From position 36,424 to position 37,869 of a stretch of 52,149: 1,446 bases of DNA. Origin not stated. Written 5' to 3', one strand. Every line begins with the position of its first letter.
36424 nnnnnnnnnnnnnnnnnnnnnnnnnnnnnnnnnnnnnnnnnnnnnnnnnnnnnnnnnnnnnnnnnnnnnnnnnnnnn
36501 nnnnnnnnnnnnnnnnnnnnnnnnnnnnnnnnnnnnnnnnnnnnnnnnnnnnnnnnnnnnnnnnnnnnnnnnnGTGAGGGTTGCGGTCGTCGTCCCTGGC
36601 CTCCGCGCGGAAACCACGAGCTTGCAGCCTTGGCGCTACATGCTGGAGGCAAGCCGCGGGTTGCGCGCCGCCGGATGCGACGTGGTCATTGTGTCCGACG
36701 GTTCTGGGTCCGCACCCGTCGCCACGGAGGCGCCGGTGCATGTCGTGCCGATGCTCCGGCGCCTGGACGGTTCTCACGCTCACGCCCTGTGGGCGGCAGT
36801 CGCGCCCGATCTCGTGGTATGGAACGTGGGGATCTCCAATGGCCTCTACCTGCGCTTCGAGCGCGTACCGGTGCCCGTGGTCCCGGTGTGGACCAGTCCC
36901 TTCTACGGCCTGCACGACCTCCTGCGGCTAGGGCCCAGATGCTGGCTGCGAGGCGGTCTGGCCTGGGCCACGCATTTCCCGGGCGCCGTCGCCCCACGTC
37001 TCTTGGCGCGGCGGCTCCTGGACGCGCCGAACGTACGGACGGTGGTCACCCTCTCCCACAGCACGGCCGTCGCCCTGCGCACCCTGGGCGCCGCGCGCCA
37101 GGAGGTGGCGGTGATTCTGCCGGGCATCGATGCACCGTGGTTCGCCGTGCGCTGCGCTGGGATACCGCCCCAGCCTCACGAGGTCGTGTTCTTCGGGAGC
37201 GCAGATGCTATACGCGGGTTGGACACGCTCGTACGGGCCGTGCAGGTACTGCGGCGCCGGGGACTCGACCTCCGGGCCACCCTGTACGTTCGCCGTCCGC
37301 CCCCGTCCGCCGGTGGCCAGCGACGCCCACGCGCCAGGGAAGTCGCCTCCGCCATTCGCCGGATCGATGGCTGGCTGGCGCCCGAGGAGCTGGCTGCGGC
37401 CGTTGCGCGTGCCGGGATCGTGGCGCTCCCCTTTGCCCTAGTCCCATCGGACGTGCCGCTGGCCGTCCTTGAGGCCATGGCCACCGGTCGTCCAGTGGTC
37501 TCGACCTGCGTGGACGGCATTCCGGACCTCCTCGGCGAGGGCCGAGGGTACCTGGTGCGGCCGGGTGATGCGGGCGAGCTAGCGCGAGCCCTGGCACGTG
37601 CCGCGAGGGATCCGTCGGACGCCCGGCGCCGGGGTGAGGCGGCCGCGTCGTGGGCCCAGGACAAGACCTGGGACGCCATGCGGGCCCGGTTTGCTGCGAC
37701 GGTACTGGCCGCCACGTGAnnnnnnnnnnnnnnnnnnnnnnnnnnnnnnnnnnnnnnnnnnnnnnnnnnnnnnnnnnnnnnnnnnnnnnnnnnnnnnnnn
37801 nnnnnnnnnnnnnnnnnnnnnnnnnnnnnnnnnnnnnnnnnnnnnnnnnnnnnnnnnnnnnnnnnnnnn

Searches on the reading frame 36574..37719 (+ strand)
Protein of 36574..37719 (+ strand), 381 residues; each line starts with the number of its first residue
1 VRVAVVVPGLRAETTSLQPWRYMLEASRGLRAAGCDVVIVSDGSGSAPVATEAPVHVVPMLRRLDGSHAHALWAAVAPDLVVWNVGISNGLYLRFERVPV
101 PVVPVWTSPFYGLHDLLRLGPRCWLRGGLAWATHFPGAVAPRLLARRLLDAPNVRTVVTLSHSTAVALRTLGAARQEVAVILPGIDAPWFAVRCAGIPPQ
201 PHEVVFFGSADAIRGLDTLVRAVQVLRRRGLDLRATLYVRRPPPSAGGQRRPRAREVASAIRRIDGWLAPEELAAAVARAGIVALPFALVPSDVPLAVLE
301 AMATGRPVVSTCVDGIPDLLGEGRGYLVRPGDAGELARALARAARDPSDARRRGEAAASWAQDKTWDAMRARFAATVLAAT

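Call 3: search_protein_families(library=pfam, proteins=[window:36574-37719:+], max_evalue=0.1)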
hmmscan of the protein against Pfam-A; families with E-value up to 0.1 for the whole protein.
window:36574-37719:+ (381 aa): 6 families
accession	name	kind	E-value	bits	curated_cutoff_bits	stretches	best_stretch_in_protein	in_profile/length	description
PF13692.12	Glyco_trans_1_4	-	1.4e-18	67.9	27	1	203-346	3-142/142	Glycosyl transferases group 1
PF00534.26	Glycos_transf_1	-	1.5e-12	47.8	26.4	1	267-359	80-171/172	Glycosyl transferases group 1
PF20706.3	GT4-conflict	-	1.8e-08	34.2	26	1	172-369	168-381/385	Family 4 Glycosyltransferase in conflict systems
PF13439.12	Glyco_transf_4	-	1.6e-07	31.9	28.5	1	21-186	6-167/170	Glycosyltransferase Family 4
PF13524.12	Glyco_trans_1_2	-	1.6e-06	28.6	25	1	263-358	30-126/144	Glycosyl transferase-like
PF13579.12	Glyco_trans_4_4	-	2.2e-06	28.5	29.7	1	20-184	4-158/158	Glycosyl transferase 4-like domain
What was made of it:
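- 36574..37719 (+): GT4_2: family-4 (GT-B) glycosyltransferase, the conserved upstream partner of A and B. It matches PF13692 and PF00534 (call 3).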

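Call 65: search_protein_families(library=padloc, proteins=[window:36574-37719:+], max_evalue=0.01)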
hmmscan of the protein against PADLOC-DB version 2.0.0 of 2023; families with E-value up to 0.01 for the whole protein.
window:36574-37719:+ (381 aa): 0 families

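Call 78: search_protein_families(library=ncbifam, proteins=[window:36574-37719:+], max_evalue=0.00001)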
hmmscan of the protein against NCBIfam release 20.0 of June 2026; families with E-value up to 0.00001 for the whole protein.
window:36574-37719:+ (381 aa): 11 families
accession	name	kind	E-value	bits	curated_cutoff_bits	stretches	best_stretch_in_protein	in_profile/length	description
NF041876.1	EPS_EpsE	equivalog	8e-16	58.3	400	1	157-359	167-374/389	exopolysaccharide biosynthesis GT4 family glycosyltransferase EpsE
TIGR03088.1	stp2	hypoth_equivalog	9.3e-15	54.5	409.05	1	146-374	130-367/374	TIGR03088 family PEP-CTERM/XrtA system glycosyltransferase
TIGR03449.1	mycothiol_MshA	equivalog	3.5e-14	52.5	462.5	1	155-372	167-395/406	D-inositol-3-phosphate glycosyltransferase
TIGR04005.1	wcaL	equivalog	1.8e-12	46.8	537.6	1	159-345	180-369/406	colanic acid biosynthesis glycosyltransferase WcaL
TIGR04047.1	MSMEG_0565_glyc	hypoth_equivalog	1.7e-09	37.2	259.85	1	256-371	253-365/373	MSMEG_0565 family glycosyltransferase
NF038295.1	EPS_HpsP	equivalog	4.8e-09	35.7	550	1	196-371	202-378/388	hormogonium polysaccharide biosynthesis glycosyltransferase HpsP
TIGR04063.1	stp3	hypoth_equivalog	7.8e-09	34.9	442.05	1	204-374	216-389/397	TIGR04063 family PEP-CTERM/XrtA system glycosyltransferase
TIGR02149.1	glgA_Coryne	subfamily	2.7e-07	30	302.4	1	195-369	198-379/391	glycogen synthase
NF047684.1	TeichurnBiosyTuaC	equivalog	4.6e-07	29.1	550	1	202-345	220-353/391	teichuronic acid biosynthesis protein TuaC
NF053787.1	GlcN_PG_synth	equivalog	7.9e-07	28.2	480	1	257-369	239-348/361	N-acetylglucosaminyl phosphatidylglycerol synthase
TIGR03999.1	thiol_BshA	equivalog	9.7e-07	28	273.7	1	296-363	287-355/375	N-acetyl-alpha-D-glucosaminyl L-malate synthase BshA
